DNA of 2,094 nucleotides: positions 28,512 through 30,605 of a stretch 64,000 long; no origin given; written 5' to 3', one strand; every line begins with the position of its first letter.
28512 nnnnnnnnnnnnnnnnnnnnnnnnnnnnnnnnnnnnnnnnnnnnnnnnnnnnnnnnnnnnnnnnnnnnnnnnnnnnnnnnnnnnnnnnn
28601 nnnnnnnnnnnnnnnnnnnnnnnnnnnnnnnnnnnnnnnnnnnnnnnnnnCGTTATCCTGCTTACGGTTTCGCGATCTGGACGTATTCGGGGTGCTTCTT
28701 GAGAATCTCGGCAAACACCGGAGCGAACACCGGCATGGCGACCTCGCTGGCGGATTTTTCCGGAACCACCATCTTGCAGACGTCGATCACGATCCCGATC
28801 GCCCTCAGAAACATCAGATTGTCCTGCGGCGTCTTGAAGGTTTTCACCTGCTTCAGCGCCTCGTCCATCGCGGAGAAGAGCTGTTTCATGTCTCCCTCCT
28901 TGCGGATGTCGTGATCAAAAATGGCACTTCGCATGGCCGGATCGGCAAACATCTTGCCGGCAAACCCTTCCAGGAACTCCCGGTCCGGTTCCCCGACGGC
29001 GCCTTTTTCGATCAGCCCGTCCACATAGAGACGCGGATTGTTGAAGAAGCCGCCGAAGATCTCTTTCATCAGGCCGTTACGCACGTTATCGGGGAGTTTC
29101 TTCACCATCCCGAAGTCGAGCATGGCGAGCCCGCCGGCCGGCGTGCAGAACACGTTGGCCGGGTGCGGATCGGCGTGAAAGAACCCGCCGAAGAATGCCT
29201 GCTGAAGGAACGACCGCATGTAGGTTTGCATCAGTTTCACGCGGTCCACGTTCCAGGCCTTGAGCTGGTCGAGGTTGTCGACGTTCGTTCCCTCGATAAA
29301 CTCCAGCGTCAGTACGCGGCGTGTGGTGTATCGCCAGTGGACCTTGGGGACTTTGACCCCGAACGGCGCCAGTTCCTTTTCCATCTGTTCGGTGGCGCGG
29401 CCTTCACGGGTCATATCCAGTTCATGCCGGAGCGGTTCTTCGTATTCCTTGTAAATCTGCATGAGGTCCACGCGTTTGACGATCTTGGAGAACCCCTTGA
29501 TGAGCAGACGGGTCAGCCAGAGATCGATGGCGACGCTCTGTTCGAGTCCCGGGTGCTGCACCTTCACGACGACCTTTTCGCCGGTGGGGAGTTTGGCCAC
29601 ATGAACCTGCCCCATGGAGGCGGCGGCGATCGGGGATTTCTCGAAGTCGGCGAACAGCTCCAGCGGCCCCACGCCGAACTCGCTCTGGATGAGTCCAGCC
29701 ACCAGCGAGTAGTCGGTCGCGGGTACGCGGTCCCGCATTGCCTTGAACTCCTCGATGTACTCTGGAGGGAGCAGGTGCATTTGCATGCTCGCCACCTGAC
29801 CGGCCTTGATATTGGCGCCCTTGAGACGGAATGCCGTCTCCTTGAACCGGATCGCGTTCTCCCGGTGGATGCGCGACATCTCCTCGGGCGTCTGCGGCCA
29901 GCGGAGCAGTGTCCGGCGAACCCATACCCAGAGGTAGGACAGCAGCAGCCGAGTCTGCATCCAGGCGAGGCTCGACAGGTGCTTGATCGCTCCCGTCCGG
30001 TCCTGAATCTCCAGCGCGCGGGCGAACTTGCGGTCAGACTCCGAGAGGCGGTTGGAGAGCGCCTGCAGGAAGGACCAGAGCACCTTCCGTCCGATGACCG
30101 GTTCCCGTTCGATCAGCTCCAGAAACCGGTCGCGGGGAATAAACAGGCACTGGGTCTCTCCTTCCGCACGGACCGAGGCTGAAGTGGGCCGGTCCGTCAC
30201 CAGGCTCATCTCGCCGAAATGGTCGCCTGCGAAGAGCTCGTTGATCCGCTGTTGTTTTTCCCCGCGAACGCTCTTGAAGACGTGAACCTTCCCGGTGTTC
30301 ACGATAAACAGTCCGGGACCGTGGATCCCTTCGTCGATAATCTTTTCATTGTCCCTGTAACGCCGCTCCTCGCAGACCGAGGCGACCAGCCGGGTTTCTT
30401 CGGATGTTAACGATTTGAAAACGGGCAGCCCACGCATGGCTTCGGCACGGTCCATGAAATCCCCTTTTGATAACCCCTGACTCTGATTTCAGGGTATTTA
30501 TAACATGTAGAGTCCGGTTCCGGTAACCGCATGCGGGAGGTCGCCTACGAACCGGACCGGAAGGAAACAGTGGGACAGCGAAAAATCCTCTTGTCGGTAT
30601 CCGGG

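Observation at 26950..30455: Operon pairing a membrane adenylate cyclase with a cNMP-binding-domain UbiB/ABC1-kinase fusion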

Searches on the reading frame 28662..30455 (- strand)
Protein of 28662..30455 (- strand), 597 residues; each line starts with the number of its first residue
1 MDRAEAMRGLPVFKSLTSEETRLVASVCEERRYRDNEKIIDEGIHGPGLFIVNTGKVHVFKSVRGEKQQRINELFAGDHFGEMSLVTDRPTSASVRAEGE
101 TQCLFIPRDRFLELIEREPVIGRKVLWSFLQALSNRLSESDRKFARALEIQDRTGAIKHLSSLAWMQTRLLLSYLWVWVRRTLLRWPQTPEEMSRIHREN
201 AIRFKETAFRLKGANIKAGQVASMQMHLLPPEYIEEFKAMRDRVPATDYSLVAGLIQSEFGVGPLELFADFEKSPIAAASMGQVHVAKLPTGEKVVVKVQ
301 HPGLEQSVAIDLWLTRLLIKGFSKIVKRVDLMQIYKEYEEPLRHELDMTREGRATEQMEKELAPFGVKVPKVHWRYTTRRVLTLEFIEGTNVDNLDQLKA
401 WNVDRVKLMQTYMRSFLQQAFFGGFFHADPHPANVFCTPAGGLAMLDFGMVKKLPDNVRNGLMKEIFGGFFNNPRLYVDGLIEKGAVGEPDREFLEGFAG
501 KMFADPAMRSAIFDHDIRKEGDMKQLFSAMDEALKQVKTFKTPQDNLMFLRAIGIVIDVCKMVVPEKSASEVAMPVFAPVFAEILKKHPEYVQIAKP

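Call 3: search_protein_families(library=pfam, proteins=[window:28662-30455:-], max_evalue=0.01)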
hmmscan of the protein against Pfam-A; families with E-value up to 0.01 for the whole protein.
window:28662-30455:- (597 aa): 3 families
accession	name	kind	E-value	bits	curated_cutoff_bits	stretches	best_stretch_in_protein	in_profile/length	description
PF03109.22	ABC1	-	7.1e-69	232.1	22.9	1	240-467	2-230/244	ABC1 atypical kinase-like domain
PF00027.35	cNMP_binding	-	2.3e-21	76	27.5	1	30-117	1-88/89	Cyclic nucleotide-binding domain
PF01636.29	APH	-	0.00058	20.1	23.2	0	418-451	163-197/239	Phosphotransferase enzyme family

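Call 4: search_protein_families(library=ncbifam, proteins=[window:28662-30455:-], max_evalue=0.01)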
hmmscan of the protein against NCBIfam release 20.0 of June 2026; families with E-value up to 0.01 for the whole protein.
window:28662-30455:- (597 aa): 12 families
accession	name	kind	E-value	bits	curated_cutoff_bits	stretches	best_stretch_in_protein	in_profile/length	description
TIGR01982.1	UbiB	equivalog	2.9e-69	233.7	487.55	1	191-576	40-421/436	2-polyprenylphenol 6-hydroxylase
NF003404.0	PRK04750.1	equivalog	7.7e-51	173.3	667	1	194-472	45-331/529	ubiquinone biosynthesis regulatory protein kinase UbiB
NF050082.1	ATPase_MABP1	exception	2.2e-21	76.2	800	1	210-468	59-319/435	macrolide-binding ATPase MABP-1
NF008732.0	PRK11753.1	equivalog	8.4e-12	45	266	1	23-158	18-149/214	cAMP-activated global transcriptional regulator CRP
TIGR03896.1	cyc_nuc_ocin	subfamily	4.3e-11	42.7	161.05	1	25-146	5-130/317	bacteriocin-type transport-associated protein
NF041163.2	encap_f2b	equivalog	1.7e-10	40.6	400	1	5-125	71-193/450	family 2B encapsulin nanocompartment shell protein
NF007707.0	PRK10402.1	subfamily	4.2e-07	29.8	180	1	28-125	31-128/226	transcriptional regulator YeiL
NF006901.0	PRK09392.1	equivalog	3.6e-05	23.2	211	1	4-131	6-132/236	transcriptional activator FtrB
TIGR03724.2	arch_bud32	equivalog_domain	0.00047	19.7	125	1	336-452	24-132/193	KEOPS complex kinase/ATPase Bud32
NF050806.1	TransRegFixKCaul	equivalog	0.0045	16.3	300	1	21-126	17-118/215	transcriptional regulator FixK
NF011463.0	PRK14879.1-4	equivalog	0.0077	15.7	188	0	332-451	45-160/237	Kae1-associated kinase Bud32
NF058543.1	ActPatMycb56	equivalog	0.0078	15.1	460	0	11-125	2-114/317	acetyltransferase Pat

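Call 5: find_homologous_proteins(query=window:28662-30455:-, max_evalue=1e-10)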
Query window:28662-30455:- (597 aa): 6200 proteins with E <= 1e-10 among 8000 candidates; the best 120 are listed.
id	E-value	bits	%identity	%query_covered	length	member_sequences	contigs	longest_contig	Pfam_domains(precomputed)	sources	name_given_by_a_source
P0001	0.0e+0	1357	100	100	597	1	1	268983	PF03109.23,PF00027.36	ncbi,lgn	-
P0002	0.0e+0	1172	86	99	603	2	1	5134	PF03109.23,PF00027.36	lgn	-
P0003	1.6e-283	960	70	99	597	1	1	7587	PF03109.23,PF00027.36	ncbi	ncbi:MAG: AarF/UbiB family protein [Bdellovibrionota bacterium]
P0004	1.1e-242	825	60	99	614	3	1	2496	PF03109.23,PF00027.36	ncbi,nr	ncbi:MAG: cyclic nucleotide-binding domain-containing protein [Chrysiogenetes bacterium]|nr:cyclic n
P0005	3.2e-242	823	59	99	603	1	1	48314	PF03109.23,PF00027.36,PF01636.30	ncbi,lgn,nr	ncbi:MAG: cyclic nucleotide-binding domain-containing protein [Deltaproteobacteria bacterium]|nr:cyc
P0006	4.5e-242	823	60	100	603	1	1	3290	PF03109.23,PF00027.36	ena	-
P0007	5.3e-242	823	59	99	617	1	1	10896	PF03109.23,PF00027.36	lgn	-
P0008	5.1e-240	816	58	99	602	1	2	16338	PF03109.23,PF00027.36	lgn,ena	-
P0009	7.1e-240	816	58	100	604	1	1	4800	PF03109.23,PF00027.36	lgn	-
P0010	2.2e-237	807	59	98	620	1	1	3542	PF03109.23,PF00027.36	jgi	jgi:predicted unusual protein kinase regulating ubiquinone biosynthesis (AarF/ABC1/UbiB family)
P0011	1.4e-230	785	57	99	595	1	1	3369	PF03109.23,PF00027.36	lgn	-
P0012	1.1e-229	782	55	99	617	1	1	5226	PF03109.23,PF00027.36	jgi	jgi:ubiquinone biosynthesis protein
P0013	2.7e-228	777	57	99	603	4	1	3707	PF03109.23,PF00027.36,PF01636.30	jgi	-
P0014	5.0e-227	773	56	99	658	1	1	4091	PF03109.23,PF00027.36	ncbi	-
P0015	5.5e-227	773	59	98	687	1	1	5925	PF03109.23,PF00027.36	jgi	jgi:predicted unusual protein kinase regulating ubiquinone biosynthesis (AarF/ABC1/UbiB family)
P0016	8.7e-226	769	57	99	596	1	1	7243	PF03109.23,PF00027.36,PF01636.30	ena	-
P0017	4.0e-224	764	56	99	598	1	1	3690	PF03109.23,PF00027.36,PF01636.30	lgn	-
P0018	2.6e-223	761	56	100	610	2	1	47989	PF03109.23,PF00027.36,PF01163.29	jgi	jgi:predicted unusual protein kinase regulating ubiquinone biosynthesis (AarF/ABC1/UbiB family)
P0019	2.0e-222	758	57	99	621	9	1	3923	PF03109.23,PF00027.36,PF01163.29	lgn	-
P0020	2.7e-220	751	55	99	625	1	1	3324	PF03109.23,PF00027.36,PF01636.30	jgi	jgi:predicted unusual protein kinase regulating ubiquinone biosynthesis (AarF/ABC1/UbiB family)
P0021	3.4e-220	751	56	99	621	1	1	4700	PF03109.23,PF00027.36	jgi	jgi:predicted unusual protein kinase regulating ubiquinone biosynthesis (AarF/ABC1/UbiB family)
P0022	1.8e-219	748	56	99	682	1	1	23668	PF03109.23,PF00027.36,PF01636.30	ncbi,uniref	ncbi:AarF/UbiB family protein [candidate division CSSED10-310 bacterium]|uniref:AarF/UbiB family pro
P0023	1.9e-218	745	56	99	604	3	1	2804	PF03109.23,PF00027.36,PF01163.29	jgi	jgi:ubiquinone biosynthesis protein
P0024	2.5e-218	744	56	99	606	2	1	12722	PF03109.23,PF00027.36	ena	-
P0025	3.9e-217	740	53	100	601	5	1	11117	PF03109.23,PF00027.36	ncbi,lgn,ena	-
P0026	2.7e-214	731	52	100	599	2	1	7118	PF03109.23,PF00027.36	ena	-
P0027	1.9e-205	702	52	98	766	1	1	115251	PF03109.23,PF00027.36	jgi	jgi:predicted unusual protein kinase regulating ubiquinone biosynthesis (AarF/ABC1/UbiB family)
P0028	7.9e-205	700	60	86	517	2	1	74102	PF03109.23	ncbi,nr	ncbi:MAG: hypothetical protein HYV09_02630 [Deltaproteobacteria bacterium]|nr:hypothetical protein [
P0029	1.0e-204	699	52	99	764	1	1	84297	PF03109.23,PF00027.36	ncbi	-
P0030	7.2e-203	693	52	99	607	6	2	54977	PF03109.23,PF00027.36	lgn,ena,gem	-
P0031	2.8e-202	691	53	98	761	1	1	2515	PF03109.23,PF00027.36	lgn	-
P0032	8.2e-202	690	53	98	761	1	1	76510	PF00069.32,PF03109.23,PF00027.36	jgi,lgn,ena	-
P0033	1.4e-201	689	52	98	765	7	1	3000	PF03109.23,PF00027.36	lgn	-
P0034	4.9e-200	684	52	98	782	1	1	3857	PF03109.23,PF00027.36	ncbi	-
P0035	8.3e-200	683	51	98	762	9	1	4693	PF03109.23,PF00027.36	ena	-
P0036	2.7e-199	682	51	99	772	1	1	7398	PF03109.23,PF00027.36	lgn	-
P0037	1.4e-197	676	51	98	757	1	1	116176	PF03109.23,PF00027.36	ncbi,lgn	-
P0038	5.4e-195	667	51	97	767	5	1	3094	PF03109.23,PF00027.36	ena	-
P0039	4.0e-192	658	50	98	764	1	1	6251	PF03109.23,PF00027.36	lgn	-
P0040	2.0e-190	652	51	97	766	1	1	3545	PF03109.23,PF00027.36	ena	-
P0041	4.2e-189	648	50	97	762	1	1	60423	PF03109.23,PF00027.36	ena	-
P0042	1.5e-187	643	58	77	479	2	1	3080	PF03109.23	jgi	-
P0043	3.2e-187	642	49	98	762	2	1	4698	PF03109.23,PF00027.36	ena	-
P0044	3.4e-187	642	49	97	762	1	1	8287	PF03109.23,PF00027.36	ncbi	-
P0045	1.2e-184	633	50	97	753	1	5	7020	PF03109.23,PF00027.36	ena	-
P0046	1.6e-184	633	49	97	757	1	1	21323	PF03109.23,PF00027.36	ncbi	-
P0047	2.5e-184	632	60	75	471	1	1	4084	PF03109.23,PF01163.29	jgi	jgi:predicted unusual protein kinase regulating ubiquinone biosynthesis (AarF/ABC1/UbiB family)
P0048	3.2e-183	629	64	72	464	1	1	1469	PF03109.23,PF01163.29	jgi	jgi:predicted unusual protein kinase regulating ubiquinone biosynthesis (AarF/ABC1/UbiB family)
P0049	4.8e-183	628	49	97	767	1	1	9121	PF03109.23,PF00027.36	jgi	jgi:predicted unusual protein kinase regulating ubiquinone biosynthesis (AarF/ABC1/UbiB family)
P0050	8.0e-182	624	48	98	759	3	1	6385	PF03109.23,PF00027.36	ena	-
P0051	8.4e-182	624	48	98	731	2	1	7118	PF03109.23,PF00027.36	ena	-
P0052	1.7e-181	623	49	98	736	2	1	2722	PF03109.23,PF00027.36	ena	-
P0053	4.7e-181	621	62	73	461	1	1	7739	PF03109.23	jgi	jgi:ubiquinone biosynthesis protein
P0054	9.0e-181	620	62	74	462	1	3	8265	PF03109.23,PF01163.29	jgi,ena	-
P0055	1.5e-179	616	49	97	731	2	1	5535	PF03109.23,PF00027.36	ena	-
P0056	4.3e-179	615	49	94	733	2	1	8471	PF03109.23,PF00027.36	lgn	-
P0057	1.8e-178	613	48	97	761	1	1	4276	PF03109.23,PF00027.36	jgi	jgi:predicted unusual protein kinase regulating ubiquinone biosynthesis (AarF/ABC1/UbiB family)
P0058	9.2e-178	610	62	72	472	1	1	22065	PF03109.23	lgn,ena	-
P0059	1.9e-174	600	60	73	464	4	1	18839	PF03109.23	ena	-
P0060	2.2e-174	599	62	71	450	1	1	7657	PF03109.23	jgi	jgi:ubiquinone biosynthesis protein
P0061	1.8e-173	596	59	74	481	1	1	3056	PF03109.23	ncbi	-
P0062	5.2e-173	595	60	74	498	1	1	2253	PF03109.23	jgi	jgi:ubiquinone biosynthesis protein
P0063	8.0e-173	594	59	74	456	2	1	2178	PF03109.23,PF01163.29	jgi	jgi:ubiquinone biosynthesis protein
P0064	3.5e-172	592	61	73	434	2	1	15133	PF03109.23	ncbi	ncbi:MAG: ABC1 kinase family protein [Polyangiales bacterium]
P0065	5.2e-172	591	48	94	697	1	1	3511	PF03109.23,PF00027.36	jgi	jgi:predicted unusual protein kinase regulating ubiquinone biosynthesis (AarF/ABC1/UbiB family)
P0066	7.1e-172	591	59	74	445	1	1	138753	PF03109.23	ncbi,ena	-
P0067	1.7e-171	590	60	73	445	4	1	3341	PF03109.23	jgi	jgi:predicted unusual protein kinase regulating ubiquinone biosynthesis (AarF/ABC1/UbiB family)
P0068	4.5e-171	588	59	74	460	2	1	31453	PF03109.23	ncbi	-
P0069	6.7e-169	581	59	74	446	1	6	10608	PF03109.23,PF01636.30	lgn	-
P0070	1.5e-168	580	59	72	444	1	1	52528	PF03109.23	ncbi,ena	-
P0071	6.5e-168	578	64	66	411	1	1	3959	PF03109.23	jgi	jgi:predicted unusual protein kinase regulating ubiquinone biosynthesis (AarF/ABC1/UbiB family)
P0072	9.2e-166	571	57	71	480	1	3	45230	PF03109.23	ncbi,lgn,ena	-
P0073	3.1e-165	569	60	71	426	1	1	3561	PF03109.23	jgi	jgi:ubiquinone biosynthesis protein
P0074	2.1e-163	563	58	73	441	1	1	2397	PF03109.23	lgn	-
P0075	4.9e-163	562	58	73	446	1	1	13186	PF03109.23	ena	-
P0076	1.9e-161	557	59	72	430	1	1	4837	PF03109.23,PF01636.30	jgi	-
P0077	8.7e-161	554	59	71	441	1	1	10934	PF03109.23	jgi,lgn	jgi:predicted unusual protein kinase regulating ubiquinone biosynthesis (AarF/ABC1/UbiB family)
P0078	1.3e-160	554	57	74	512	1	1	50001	PF03109.23,PF01636.30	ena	-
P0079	1.4e-160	554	58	74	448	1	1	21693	PF03109.23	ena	-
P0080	1.8e-160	553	56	74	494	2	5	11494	PF03109.23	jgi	jgi:predicted unusual protein kinase regulating ubiquinone biosynthesis (AarF/ABC1/UbiB family)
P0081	3.1e-160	553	56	75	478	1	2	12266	PF03109.23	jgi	jgi:predicted unusual protein kinase regulating ubiquinone biosynthesis (AarF/ABC1/UbiB family)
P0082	7.8e-160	551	54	74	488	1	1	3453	PF03109.23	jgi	jgi:predicted unusual protein kinase regulating ubiquinone biosynthesis (AarF/ABC1/UbiB family)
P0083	8.1e-160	551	58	73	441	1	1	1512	PF03109.23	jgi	-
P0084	2.5e-159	550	56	74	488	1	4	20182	PF03109.23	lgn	-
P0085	4.0e-159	549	53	76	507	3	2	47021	PF03109.23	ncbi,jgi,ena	-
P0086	5.6e-159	548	58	71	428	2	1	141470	PF03109.23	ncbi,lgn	-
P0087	1.2e-157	544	53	77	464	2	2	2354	PF03109.23,PF01636.30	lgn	-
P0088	2.0e-157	543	56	73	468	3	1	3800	PF03109.23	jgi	jgi:predicted unusual protein kinase regulating ubiquinone biosynthesis (AarF/ABC1/UbiB family)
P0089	5.1e-157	542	54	73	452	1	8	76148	PF03109.23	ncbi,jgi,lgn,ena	jgi:predicted unusual protein kinase regulating ubiquinone biosynthesis (AarF/ABC1/UbiB family)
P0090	1.0e-156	541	59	69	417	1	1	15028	PF03109.23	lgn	-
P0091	1.1e-156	541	55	74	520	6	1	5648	PF03109.23,PF01636.30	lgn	-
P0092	1.4e-155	537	57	73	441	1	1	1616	PF03109.23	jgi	jgi:predicted unusual protein kinase regulating ubiquinone biosynthesis (AarF/ABC1/UbiB family)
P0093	8.5e-155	535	62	64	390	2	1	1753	PF03109.23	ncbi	ncbi:MAG: AarF/UbiB family protein, partial [Polyangiales bacterium]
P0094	2.3e-153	530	56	71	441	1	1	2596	PF03109.23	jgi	jgi:ubiquinone biosynthesis protein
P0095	2.6e-153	530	55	73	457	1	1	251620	PF03109.23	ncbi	ncbi:MAG: AarF/UbiB family protein [Polyangiaceae bacterium]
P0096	6.4e-153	528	56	72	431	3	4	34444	PF03109.23,PF01636.30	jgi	jgi:ubiquinone biosynthesis protein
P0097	9.5e-153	528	53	77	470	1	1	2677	PF03109.23,PF01636.30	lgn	-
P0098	2.0e-152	527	56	73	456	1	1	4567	PF03109.23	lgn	-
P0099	2.1e-152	527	55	73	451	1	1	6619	PF03109.23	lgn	-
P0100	1.2e-151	524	54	72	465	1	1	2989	PF03109.23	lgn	-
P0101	6.8e-151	522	56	70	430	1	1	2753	PF03109.23,PF01636.30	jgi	jgi:ubiquinone biosynthesis protein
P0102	7.2e-151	522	55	73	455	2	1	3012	PF03109.23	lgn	-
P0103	7.4e-151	522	52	74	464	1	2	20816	PF03109.23,PF01636.30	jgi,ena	-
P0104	2.6e-150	520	62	62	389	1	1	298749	PF03109.23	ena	-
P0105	7.7e-149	515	55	72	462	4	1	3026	PF03109.23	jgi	-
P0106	1.3e-147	511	53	73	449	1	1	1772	PF03109.23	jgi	jgi:predicted unusual protein kinase regulating ubiquinone biosynthesis (AarF/ABC1/UbiB family)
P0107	4.9e-147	509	52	71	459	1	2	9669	PF03109.23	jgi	jgi:predicted unusual protein kinase regulating ubiquinone biosynthesis (AarF/ABC1/UbiB family)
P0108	7.7e-147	508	54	73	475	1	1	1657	PF03109.23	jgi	jgi:predicted unusual protein kinase regulating ubiquinone biosynthesis (AarF/ABC1/UbiB family)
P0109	1.4e-146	508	52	77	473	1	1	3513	PF03109.23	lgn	-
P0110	2.0e-145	504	52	73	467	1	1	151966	PF03109.23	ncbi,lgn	-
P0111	1.7e-144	501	52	74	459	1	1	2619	PF03109.23,PF01636.30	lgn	-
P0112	2.1e-128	448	57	60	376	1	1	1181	PF03109.23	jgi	jgi:predicted unusual protein kinase regulating ubiquinone biosynthesis (AarF/ABC1/UbiB family)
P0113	4.8e-123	430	63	52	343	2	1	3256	PF03109.23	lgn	-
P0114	7.3e-120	419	61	54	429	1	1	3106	PF03109.23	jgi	jgi:predicted unusual protein kinase regulating ubiquinone biosynthesis (AarF/ABC1/UbiB family)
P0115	2.5e-96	342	59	42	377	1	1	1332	PF03109.23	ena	-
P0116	1.2e-93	333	61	39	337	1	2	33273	PF03109.23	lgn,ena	-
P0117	4.7e-77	278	36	72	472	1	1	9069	PF00069.32,PF03109.23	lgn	-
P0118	3.9e-63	232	37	65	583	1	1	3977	PF27536.1,PF03109.23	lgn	-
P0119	7.7e-62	228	37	65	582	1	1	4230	PF27536.1,PF03109.23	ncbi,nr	ncbi:MAG: AarF/ABC1/UbiB kinase family protein [Hydrococcus sp. Prado102]|nr:AarF/ABC1/UbiB kinase f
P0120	7.7e-62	228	37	65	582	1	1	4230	PF27536.1,PF03109.23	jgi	jgi:predicted unusual protein kinase regulating ubiquinone biosynthesis (AarF/ABC1/UbiB family)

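Call 7: find_encoding_contigs(protein=P0005, flank=8000, max_places=2)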
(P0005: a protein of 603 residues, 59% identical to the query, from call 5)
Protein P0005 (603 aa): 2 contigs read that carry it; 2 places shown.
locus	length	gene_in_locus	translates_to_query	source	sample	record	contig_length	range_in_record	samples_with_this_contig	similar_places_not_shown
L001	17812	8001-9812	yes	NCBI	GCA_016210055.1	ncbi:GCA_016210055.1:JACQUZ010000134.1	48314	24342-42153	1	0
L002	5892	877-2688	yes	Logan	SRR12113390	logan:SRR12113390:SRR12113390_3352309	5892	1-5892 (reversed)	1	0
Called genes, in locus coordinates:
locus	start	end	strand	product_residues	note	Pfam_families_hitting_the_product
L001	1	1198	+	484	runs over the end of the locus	PF00989:PAS, PF08448:PAS_4, PF00989:PAS, PF08448:PAS_4, PF13188:PAS_8, PF13426:PAS_9, PF00512:HisKA, PF02518:HATPase_c, +2 more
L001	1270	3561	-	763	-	PF09586:YfhO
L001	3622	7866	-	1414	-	PF00149:Metallophos, PF13360:PQQ_2, PF01011:PQQ (faint), PF13570:Beta-prop_ACSF4, PF25293:Beta-prop_EMC1_N (faint), PF13360:PQQ_2, PF13570:Beta-prop_ACSF4 (weak)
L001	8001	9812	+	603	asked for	PF00027:cNMP_binding, PF03109:ABC1, PF01636:APH (weak)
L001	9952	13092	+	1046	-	PF11617:Cu-binding_MopE (weak)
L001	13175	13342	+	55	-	PF09723:Zn_ribbon_8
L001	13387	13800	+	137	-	PF01951:Archease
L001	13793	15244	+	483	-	PF01139:RtcB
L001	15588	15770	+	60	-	-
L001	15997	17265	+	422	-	PF17957:Big_7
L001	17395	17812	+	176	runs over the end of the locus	-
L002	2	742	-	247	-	?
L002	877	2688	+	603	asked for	PF00027:cNMP_binding, PF03109:ABC1, PF01636:APH (weak)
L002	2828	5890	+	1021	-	?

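Call 8: find_encoding_contigs(protein=P0018, flank=8000, max_places=2)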
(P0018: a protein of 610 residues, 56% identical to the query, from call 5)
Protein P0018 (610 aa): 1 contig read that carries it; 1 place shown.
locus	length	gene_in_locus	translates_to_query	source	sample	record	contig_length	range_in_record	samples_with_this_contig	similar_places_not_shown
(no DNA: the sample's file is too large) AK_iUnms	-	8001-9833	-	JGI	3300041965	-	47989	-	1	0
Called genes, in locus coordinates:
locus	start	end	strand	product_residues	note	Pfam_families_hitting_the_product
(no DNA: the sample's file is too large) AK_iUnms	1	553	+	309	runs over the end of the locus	PF04542:Sigma70_r2, PF22029:PhyR_sigma2 (faint), PF08281:Sigma70_r4_2, PF04545:Sigma70_r4 (weak), PF12680:SnoaL_2 (faint)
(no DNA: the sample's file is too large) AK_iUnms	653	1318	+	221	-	PF00106:adh_short, PF13561:adh_short_C2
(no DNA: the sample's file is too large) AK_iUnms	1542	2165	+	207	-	PF01022:HTH_5 (faint), PF12840:HTH_20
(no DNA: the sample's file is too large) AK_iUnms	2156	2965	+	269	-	PF10604:Polyketide_cyc2 (weak), PF08327:AHSA1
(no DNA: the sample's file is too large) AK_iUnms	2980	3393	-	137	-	-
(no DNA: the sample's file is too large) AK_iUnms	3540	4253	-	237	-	-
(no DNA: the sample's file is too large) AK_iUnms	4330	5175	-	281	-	PF14394:DUF4423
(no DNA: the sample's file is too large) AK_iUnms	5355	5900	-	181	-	-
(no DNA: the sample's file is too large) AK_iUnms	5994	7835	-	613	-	PF00069:Pkinase, PF07714:PK_Tyr_Ser-Thr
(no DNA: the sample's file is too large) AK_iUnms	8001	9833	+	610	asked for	PF00027:cNMP_binding, PF01163:RIO1 (faint), PF03109:ABC1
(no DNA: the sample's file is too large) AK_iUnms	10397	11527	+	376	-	PF08545:ACP_syn_III, PF08541:ACP_syn_III_C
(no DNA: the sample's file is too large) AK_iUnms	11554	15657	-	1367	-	-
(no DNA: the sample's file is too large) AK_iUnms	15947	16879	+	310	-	-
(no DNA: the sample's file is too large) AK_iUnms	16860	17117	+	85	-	-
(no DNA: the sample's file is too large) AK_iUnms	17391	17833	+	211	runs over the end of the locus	-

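Call 9: find_encoding_contigs(protein=P0027, flank=8000, max_places=2)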
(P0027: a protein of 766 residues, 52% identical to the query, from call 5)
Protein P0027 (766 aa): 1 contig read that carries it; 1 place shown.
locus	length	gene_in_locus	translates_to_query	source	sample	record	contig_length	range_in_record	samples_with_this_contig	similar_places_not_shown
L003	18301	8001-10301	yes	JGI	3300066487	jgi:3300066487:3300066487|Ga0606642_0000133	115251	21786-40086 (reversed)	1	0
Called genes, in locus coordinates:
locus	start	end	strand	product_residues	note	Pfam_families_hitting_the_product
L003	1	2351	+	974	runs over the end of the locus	PF00069:Pkinase, PF01636:APH (faint), PF03109:ABC1 (weak), PF07714:PK_Tyr_Ser-Thr, PF07676:PD40 (faint), PF26550:Tricorn_2nd (faint), PF26549:Tricorn_N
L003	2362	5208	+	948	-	PF00069:Pkinase, PF01636:APH (faint), PF07714:PK_Tyr_Ser-Thr, PF03109:ABC1, PF26550:Tricorn_2nd (faint), PF26549:Tricorn_N, PF07676:PD40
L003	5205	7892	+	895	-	PF00069:Pkinase, PF07714:PK_Tyr_Ser-Thr, PF03109:ABC1 (weak), PF00930:DPPIV_N (faint), PF26550:Tricorn_2nd (faint), PF07676:PD40, PF26549:Tricorn_N (weak)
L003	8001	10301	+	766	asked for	PF00027:cNMP_binding, PF03109:ABC1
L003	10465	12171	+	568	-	PF00884:Sulfatase, PF01663:Phosphodiest, PF16347:SGSH_C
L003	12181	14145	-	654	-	PF22848:ASD1_dom, PF06964:Alpha-L-AF_C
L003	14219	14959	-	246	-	PF00392:GntR, PF07729:FCD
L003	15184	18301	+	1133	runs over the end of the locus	PF13620:CarboxypepD_reg, PF07715:Plug (weak), PF25183:OMP_b-brl_4, PF00593:TonB_dep_Rec_b-barrel (weak)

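Call 10: find_encoding_contigs(protein=P0002, flank=8000, max_places=2)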
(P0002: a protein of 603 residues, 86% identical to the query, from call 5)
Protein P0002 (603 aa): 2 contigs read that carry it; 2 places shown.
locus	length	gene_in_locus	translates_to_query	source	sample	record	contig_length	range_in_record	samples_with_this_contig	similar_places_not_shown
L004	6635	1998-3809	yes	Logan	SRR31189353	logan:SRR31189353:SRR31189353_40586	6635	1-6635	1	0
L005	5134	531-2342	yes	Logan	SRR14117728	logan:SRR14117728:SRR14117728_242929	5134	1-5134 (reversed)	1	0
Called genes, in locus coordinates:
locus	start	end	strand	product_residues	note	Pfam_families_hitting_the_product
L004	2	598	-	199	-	?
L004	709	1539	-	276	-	PF00318:Ribosomal_S2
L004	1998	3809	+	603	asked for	PF00027:cNMP_binding, PF03109:ABC1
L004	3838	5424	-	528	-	PF00743:FMO-like, PF01266:DAO (faint), PF07992:Pyr_redox_2, PF13434:Lys_Orn_oxgnase (faint), PF13450:NAD_binding_8, PF13738:Pyr_redox_3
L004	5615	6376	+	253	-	PF00392:GntR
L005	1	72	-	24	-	?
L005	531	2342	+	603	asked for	PF00027:cNMP_binding, PF03109:ABC1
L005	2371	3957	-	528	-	PF00743:FMO-like, PF07992:Pyr_redox_2, PF13434:Lys_Orn_oxgnase (faint), PF13450:NAD_binding_8, PF13738:Pyr_redox_3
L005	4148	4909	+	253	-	PF00392:GntR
